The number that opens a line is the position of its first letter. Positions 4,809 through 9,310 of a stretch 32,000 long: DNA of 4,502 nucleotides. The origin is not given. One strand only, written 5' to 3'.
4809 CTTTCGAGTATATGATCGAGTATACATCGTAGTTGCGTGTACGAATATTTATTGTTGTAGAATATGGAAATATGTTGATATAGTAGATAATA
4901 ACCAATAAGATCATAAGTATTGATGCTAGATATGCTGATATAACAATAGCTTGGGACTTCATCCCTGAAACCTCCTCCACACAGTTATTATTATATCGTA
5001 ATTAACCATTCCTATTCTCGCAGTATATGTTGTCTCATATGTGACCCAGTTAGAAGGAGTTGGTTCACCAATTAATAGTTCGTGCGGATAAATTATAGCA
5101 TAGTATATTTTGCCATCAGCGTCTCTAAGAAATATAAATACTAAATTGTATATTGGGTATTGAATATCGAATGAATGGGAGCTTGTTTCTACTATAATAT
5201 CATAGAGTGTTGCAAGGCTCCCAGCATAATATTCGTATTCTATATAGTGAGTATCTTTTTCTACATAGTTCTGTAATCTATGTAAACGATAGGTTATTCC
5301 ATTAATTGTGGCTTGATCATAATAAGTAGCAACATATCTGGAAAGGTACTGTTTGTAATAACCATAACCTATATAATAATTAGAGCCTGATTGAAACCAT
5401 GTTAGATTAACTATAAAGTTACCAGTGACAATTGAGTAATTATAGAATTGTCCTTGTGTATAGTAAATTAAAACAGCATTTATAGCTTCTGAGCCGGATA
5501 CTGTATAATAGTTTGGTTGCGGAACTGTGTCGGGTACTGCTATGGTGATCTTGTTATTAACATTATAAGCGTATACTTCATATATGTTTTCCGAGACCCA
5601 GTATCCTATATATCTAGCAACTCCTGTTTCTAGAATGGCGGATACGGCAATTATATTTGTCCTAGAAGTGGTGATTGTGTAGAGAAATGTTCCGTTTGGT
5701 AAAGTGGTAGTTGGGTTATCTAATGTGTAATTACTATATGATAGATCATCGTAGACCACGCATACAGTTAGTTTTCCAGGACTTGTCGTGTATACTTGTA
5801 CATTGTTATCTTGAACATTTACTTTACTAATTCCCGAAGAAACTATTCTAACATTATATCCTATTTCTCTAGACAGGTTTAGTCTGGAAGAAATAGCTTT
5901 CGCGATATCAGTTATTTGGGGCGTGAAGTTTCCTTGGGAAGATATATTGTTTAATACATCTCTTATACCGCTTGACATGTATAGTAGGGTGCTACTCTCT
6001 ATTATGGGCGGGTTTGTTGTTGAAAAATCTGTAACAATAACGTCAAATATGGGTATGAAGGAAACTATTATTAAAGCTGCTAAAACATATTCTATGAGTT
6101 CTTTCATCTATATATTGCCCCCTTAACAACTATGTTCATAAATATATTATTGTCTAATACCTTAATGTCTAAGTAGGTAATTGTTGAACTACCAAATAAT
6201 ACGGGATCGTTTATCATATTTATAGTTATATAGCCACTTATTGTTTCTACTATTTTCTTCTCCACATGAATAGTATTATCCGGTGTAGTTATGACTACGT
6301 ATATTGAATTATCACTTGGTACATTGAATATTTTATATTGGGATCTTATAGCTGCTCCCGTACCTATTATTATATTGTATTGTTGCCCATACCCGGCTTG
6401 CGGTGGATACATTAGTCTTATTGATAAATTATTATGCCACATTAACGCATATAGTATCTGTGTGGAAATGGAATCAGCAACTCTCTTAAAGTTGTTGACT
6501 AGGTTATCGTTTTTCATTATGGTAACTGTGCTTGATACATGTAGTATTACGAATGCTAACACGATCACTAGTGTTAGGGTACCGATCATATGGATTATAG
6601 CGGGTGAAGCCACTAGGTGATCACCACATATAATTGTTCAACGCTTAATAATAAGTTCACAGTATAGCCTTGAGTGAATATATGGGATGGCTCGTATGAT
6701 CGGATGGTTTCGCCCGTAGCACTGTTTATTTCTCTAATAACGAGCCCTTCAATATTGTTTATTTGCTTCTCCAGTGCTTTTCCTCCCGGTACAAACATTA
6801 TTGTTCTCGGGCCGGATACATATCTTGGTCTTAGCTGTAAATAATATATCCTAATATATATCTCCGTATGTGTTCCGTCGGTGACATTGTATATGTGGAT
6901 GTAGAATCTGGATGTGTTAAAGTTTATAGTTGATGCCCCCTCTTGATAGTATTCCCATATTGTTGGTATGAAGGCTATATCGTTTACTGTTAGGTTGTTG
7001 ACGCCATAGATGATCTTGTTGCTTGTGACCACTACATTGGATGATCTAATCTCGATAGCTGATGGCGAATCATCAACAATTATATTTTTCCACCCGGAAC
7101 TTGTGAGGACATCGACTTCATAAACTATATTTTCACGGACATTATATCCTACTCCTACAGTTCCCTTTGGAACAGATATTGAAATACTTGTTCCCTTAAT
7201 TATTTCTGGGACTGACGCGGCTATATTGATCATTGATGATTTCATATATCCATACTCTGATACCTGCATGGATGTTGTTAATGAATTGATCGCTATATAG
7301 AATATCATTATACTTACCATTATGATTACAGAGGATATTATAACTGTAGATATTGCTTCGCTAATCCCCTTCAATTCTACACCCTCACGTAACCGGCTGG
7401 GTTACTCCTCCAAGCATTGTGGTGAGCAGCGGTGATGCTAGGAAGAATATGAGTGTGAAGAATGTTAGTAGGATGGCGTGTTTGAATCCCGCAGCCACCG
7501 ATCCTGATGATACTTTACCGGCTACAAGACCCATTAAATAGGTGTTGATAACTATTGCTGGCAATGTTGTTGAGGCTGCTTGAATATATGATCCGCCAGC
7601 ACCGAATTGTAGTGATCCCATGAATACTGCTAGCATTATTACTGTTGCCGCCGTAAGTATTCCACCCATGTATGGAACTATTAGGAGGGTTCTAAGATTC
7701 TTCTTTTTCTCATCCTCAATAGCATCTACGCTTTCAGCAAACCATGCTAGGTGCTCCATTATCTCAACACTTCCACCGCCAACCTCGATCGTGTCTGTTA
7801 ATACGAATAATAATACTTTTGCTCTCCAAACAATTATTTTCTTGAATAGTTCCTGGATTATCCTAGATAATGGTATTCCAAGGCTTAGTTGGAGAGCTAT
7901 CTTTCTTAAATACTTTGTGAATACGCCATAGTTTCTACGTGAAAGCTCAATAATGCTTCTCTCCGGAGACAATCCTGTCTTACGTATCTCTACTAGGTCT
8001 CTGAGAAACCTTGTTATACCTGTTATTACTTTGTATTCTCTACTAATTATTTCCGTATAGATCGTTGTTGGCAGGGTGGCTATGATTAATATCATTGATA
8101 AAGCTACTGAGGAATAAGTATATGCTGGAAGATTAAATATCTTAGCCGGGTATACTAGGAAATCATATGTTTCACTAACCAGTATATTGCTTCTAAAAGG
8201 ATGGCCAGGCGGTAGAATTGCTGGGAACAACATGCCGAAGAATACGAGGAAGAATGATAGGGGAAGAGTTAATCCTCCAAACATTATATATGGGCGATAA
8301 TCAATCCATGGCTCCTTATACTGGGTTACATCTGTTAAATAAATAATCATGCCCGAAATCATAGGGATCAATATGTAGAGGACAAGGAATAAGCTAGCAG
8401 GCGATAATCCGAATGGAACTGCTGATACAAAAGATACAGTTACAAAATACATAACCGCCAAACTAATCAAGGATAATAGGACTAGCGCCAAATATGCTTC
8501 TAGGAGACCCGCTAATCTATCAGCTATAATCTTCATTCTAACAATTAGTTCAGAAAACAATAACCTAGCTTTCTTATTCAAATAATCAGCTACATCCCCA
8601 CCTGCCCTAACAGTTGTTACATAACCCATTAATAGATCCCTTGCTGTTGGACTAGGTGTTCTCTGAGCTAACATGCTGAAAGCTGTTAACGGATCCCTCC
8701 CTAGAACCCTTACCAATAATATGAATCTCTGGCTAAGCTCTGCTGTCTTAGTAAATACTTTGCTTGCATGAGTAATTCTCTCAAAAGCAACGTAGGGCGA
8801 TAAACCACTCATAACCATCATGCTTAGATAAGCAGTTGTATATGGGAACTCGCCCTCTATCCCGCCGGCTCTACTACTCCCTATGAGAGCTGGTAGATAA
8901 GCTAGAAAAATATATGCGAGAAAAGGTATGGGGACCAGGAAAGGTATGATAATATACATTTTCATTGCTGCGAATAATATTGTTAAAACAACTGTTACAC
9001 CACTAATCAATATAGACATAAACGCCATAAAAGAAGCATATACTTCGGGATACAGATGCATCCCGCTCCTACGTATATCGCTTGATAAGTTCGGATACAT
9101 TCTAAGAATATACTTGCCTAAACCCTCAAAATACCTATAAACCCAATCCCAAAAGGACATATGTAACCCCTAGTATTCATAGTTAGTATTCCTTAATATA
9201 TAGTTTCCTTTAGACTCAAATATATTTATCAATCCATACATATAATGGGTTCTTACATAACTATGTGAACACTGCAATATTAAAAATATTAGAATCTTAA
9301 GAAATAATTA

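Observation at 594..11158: Atypical type IV pilus-like locus: divergent ATPase plus a seven-gene platform/pilin/glycosyltransferase operon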

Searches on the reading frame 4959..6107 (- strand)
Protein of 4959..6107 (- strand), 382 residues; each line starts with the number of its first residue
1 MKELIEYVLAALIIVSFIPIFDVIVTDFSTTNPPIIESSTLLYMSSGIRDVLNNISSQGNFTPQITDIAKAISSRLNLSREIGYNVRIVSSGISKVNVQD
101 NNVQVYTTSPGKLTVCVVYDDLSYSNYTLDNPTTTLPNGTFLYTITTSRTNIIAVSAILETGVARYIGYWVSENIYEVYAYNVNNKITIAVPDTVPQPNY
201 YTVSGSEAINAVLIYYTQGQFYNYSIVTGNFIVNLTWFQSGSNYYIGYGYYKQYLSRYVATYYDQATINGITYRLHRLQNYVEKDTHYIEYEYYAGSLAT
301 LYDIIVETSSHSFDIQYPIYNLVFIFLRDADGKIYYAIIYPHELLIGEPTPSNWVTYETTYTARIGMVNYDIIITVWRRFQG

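Call 3: search_protein_families(library=pfam, proteins=[window:4959-6107:-], max_evalue=1)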
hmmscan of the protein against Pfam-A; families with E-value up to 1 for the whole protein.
window:4959-6107:- (382 aa): 1 family
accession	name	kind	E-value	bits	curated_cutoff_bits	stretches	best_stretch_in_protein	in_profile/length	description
PF03770.22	IPK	-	0.16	12.3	22.2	1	252-304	84-137/190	Inositol polyphosphate kinase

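Call 4: search_protein_families(library=ncbifam, proteins=[window:4959-6107:-], max_evalue=1)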
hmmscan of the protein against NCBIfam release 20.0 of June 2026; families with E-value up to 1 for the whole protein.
window:4959-6107:- (382 aa): 0 families

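Call 35: find_homologous_proteins(query=window:4959-6107:-, max_evalue=0.001)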
Query window:4959-6107:- (382 aa): 6 proteins with E <= 0.001 among 2067 candidates.
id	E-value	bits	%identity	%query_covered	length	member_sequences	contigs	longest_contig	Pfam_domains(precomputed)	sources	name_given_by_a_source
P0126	1.4e-245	832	100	100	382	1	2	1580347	-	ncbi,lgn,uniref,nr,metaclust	ncbi:hypothetical protein [Staphylothermus hellenicus]|uniref:Uncharacterized protein n=1 Tax=Staphy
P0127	2.1e-199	680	83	100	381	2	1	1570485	-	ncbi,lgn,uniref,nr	ncbi:hypothetical protein Smar_1475 [Staphylothermus marinus F1]|uniref:Uncharacterized protein n=1 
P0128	7.6e-199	678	82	100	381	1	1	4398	-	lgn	-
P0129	1.9e-198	677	82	100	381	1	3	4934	-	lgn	-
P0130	1.5e-145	503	62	100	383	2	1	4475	-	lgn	-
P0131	9.1e-95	336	44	99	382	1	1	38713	-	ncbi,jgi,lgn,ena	-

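Call 48: predict_structure(alignment_id=A2)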
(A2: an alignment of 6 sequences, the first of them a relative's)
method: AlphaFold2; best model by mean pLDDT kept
length: 382 residues; sequences in the alignment: 6
mean_pLDDT: 63.1   pTM: 0.57
mean pLDDT of the five models: 63.1, 61.6, 56.2, 45.5, 41.6
residues with pLDDT >= 90: 56; 70-90: 140; 50-70: 41; < 50: 145
segments of 3 or more residues with pLDDT < 50: 1-91, 200-207, 340-382
pLDDT, mean of each block of 10 residues (from residue 1): 39 30 23 23 27 34 35 42 40 77 85 90 91 84 93 87 66 84 69 74 48 74 65 81 87 79 78 81 85 84 88 63 78 78 34 37 31 39 30
secondary structure, 60 per line:
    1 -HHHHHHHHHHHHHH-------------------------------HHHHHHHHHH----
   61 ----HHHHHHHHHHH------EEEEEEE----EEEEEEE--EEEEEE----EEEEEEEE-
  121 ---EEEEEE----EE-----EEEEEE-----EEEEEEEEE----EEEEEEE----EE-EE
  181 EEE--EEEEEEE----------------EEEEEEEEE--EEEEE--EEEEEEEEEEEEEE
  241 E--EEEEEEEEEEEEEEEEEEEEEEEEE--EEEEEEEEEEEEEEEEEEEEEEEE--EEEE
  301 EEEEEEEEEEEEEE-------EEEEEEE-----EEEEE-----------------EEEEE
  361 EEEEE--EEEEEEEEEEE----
elements in order: H2-15 H47-56 H65-75 E82-88 E93-99 E102-107 E112-119 E124-129 E141-146 E152-160 E165-171 E179-183 E186-192 E209-217 E220-224 E227-241 E244-268 E271-294 E297-314 E322-328 E334-338 E356-365 E368-378

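Call 52: fold_search(model_id=the predicted structure, library=pdb)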
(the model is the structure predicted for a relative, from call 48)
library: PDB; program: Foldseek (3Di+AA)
matches with E <= 10: 1176; with E <= 0.001: 1
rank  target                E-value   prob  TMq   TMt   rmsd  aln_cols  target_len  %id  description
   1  3bga_B                8.9e-04  0.63  0.14  0.07  24.6       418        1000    9  Crystal structure of beta-galactosidase from Bacteroides thetaiotaomicron VPI-5482 (released 2007-12-11)
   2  1i78_A                7.5e-03  0.28  0.14  0.16  25.0       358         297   11  CRYSTAL STRUCTURE OF OUTER MEMBRANE PROTEASE OMPT FROM ESCHERICHIA COLI (released 2001-10-03)
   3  2yn3_D                8.6e-03  0.63  0.13  0.22  24.8       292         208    8  Structural insight into the giant calcium-binding adhesin SiiE: implications for the adhesion of Salmonella enterica t (released 2013-04-03)
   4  5h9y_A                9.5e-03  0.75  0.16  0.15  23.0       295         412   13  Crystal structure of GH family 64 laminaripentaose-producing beta-1,3-glucanase from Paenibacillus barengoltzii comple (released 2017-02-15)
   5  8jyw_A                1.0e-02  0.35  0.11  0.15  19.1       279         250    9  Cryo-EM structure of the gasdermin pore from Trichoplax adhaerens (released 2024-05-01)
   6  2yn3_B                1.2e-02  0.51  0.15  0.21  26.3       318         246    9  Structural insight into the giant calcium-binding adhesin SiiE: implications for the adhesion of Salmonella enterica t (released 2013-04-03)
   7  6yjp_E                1.3e-02  0.47  0.14  0.22  21.0       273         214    8  Crystal structure of a complex between glycosylated NKp30 and its deglycosylated tumour ligand B7-H6 (released 2020-07-29)
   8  2yn5_A                1.6e-02  0.44  0.14  0.18  27.5       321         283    8  Structural insight into the giant calcium-binding adhesin SiiE: implications for the adhesion of Salmonella enterica t (released 2013-04-03)
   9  5h9x                  1.9e-02  0.60  0.16  0.15  23.1       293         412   12  Crystal structure of GH family 64 laminaripentaose-producing beta-1,3-glucanase from Paenibacillus barengoltzii (released 2017-02-15)
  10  3muu_F                2.3e-02  0.21  0.14  0.09  34.7       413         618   10  Crystal structure of the Sindbis virus E2-E1 heterodimer at low pH (released 2010-11-24)
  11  3slt                  2.8e-02  0.10  0.09  0.11  29.2       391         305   10  Pre-cleavage Structure of the Autotransporter EspP - N1023S Mutant (released 2011-11-16)
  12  6yjp_D                2.9e-02  0.54  0.15  0.24  19.7       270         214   10  Crystal structure of a complex between glycosylated NKp30 and its deglycosylated tumour ligand B7-H6 (released 2020-07-29)
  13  9a34_MODEL_1_A        3.1e-02  0.08  0.10  0.11  30.2       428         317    9  Model of E. coli OmpT by in-cell photo-crosslinking MS and deep learning (released 2023-02-24)
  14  4zso_F                3.2e-02  0.54  0.15  0.24  19.4       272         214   10  Crystal structure of a complex between B7-H6, a tumor cell ligand for natural cytotoxicity receptor NKp30, and an inhi (released 2016-05-18)
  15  2yn5_B                3.9e-02  0.28  0.14  0.18  27.5       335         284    8  Structural insight into the giant calcium-binding adhesin SiiE: implications for the adhesion of Salmonella enterica t (released 2013-04-03)
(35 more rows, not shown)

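Call 72: search_protein_representatives(alignment_id=A2)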
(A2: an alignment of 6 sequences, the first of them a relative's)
Query: 6 sequences, 381 profile positions. Proteins with E-value up to 0.001 (for the whole library): 37; up to 1e-10: 31; up to 1e-30: 16. The best 37 are listed.
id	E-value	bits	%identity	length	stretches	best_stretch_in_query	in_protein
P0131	3.2e-182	622.2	-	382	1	1-380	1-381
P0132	5.2e-87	308.8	-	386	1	1-378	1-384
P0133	7.4e-76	272.1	-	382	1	1-378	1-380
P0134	3.9e-59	217.0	-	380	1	1-378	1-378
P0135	6.3e-54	199.9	-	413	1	1-378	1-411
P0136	7.4e-50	186.5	-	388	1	1-379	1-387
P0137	1.1e-47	179.3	-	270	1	111-378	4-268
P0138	4.4e-46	174.1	-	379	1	1-378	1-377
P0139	1.3e-43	166.0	-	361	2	9-262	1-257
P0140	1.6e-39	152.5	-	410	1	1-378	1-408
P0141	5.6e-35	137.5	-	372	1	1-377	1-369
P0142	7.3e-35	137.2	-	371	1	1-377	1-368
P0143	8.0e-35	137.0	-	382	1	4-378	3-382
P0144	2.6e-34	135.4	-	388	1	1-378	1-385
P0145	9.3e-33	130.2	-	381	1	1-378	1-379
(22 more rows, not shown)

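Call 74: search_solved_structures(query=A4, max_evalue=10)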
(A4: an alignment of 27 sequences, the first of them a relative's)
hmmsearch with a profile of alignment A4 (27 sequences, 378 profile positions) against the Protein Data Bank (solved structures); distinct sequences matched with E-value up to 10: 0.

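Call 75: search_protein_families(library=pfam, alignment_id=A4, max_evalue=0.01)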
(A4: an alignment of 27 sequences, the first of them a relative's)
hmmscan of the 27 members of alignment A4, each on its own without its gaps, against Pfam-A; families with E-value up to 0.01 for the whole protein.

A. member 1, P0126 (382 aa): 0 families

B. families by the number of members that match (of 27 scanned): 1 family
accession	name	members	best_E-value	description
PF22416.2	Lmo2445-like_C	1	0.0089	Lmo2445-like, C-terminal domain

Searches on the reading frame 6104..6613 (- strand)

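Call 3: search_protein_families(library=pfam, proteins=[window:6104-6613:-], max_evalue=1)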
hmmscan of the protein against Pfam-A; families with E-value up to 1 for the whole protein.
window:6104-6613:- (169 aa): 1 family
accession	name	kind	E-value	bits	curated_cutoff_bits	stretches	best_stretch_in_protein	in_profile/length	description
PF25242.1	Ubiquitin_UBP8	-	0.022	14.9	27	1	27-44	11-28/55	UBP8-like, ubiquitin-like domain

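Call 4: search_protein_families(library=ncbifam, proteins=[window:6104-6613:-], max_evalue=1)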
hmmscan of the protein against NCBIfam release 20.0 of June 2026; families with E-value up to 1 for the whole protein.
window:6104-6613:- (169 aa): 1 family
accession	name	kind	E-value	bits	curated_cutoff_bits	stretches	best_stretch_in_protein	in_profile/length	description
NF003877.0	PRK05427.1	equivalog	0.051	13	283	0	118-153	130-165/308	manganese-dependent inorganic pyrophosphatase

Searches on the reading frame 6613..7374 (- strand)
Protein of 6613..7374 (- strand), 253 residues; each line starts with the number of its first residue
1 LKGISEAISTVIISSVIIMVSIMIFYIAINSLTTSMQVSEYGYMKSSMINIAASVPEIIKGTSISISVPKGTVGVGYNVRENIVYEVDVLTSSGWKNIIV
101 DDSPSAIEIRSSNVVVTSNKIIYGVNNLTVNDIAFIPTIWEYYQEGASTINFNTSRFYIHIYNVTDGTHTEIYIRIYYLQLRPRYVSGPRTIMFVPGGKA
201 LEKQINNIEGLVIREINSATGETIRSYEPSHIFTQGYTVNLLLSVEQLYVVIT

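Call 3: search_protein_families(library=pfam, proteins=[window:6613-7374:-], max_evalue=1)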
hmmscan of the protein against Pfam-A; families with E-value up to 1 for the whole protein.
window:6613-7374:- (253 aa): 0 families

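Call 4: search_protein_families(library=ncbifam, proteins=[window:6613-7374:-], max_evalue=1)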
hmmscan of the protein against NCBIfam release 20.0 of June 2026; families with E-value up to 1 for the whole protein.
window:6613-7374:- (253 aa): 1 family
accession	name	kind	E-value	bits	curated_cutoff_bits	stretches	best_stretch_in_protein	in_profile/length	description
TIGR03733.1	lanti_perm_MutG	subfamily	0.0079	15.6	117.2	1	5-76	93-165/248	lantibiotic immunity ABC transporter MutG family permease subunit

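Call 79: search_solved_structures(query=A5, max_evalue=10)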
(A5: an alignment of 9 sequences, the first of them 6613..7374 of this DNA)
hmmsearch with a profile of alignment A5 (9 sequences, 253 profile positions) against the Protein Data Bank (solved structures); distinct sequences matched with E-value up to 10: 1.
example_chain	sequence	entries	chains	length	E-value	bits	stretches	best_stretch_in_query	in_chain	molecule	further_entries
9zau_A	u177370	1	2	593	0.89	12.2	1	38-118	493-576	Predicted membrane protein, putative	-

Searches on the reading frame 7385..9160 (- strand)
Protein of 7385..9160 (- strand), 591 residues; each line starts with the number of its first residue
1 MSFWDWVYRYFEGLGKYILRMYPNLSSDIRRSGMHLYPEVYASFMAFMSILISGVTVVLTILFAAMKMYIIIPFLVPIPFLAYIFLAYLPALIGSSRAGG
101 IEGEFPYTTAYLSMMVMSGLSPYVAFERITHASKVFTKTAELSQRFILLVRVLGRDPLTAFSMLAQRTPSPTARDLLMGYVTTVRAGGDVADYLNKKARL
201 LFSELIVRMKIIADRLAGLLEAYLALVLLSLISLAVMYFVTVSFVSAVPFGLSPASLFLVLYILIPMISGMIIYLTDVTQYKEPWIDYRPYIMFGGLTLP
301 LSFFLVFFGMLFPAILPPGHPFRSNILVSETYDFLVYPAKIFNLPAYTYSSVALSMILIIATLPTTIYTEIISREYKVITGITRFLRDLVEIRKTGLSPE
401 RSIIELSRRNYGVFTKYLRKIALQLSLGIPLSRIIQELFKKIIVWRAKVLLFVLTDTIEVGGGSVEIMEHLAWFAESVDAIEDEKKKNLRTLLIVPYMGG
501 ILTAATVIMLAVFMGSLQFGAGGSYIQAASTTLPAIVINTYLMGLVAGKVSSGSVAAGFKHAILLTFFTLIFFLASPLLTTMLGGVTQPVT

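Call 3: search_protein_families(library=pfam, proteins=[window:7385-9160:-], max_evalue=1)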
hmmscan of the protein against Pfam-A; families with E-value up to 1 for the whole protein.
window:7385-9160:- (591 aa): 1 family
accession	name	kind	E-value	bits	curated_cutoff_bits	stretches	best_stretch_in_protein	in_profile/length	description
PF00482.28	T2SSF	-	1.1e-17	64.6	25.2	2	385-510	1-123/125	Type II secretion system (T2SS), protein F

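Call 4: search_protein_families(library=ncbifam, proteins=[window:7385-9160:-], max_evalue=1)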
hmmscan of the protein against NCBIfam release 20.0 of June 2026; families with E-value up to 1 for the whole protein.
window:7385-9160:- (591 aa): 3 families
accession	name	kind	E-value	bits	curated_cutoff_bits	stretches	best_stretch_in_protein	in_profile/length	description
NF046075.1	UpsF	equivalog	5.1e-22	78.3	400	2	349-551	282-465/484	membrane pilin protein UpsF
NF053673.1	bindosome_BasF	exception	1.3e-14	53.7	1300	2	45-278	146-364/656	bindosome assembly system membrane anchoring protein BasF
NF004704.2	PRK06041.1-2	equivalog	1e-10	40.9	550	1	34-427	6-379/555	archaellar assembly protein ArlJ/FlaJ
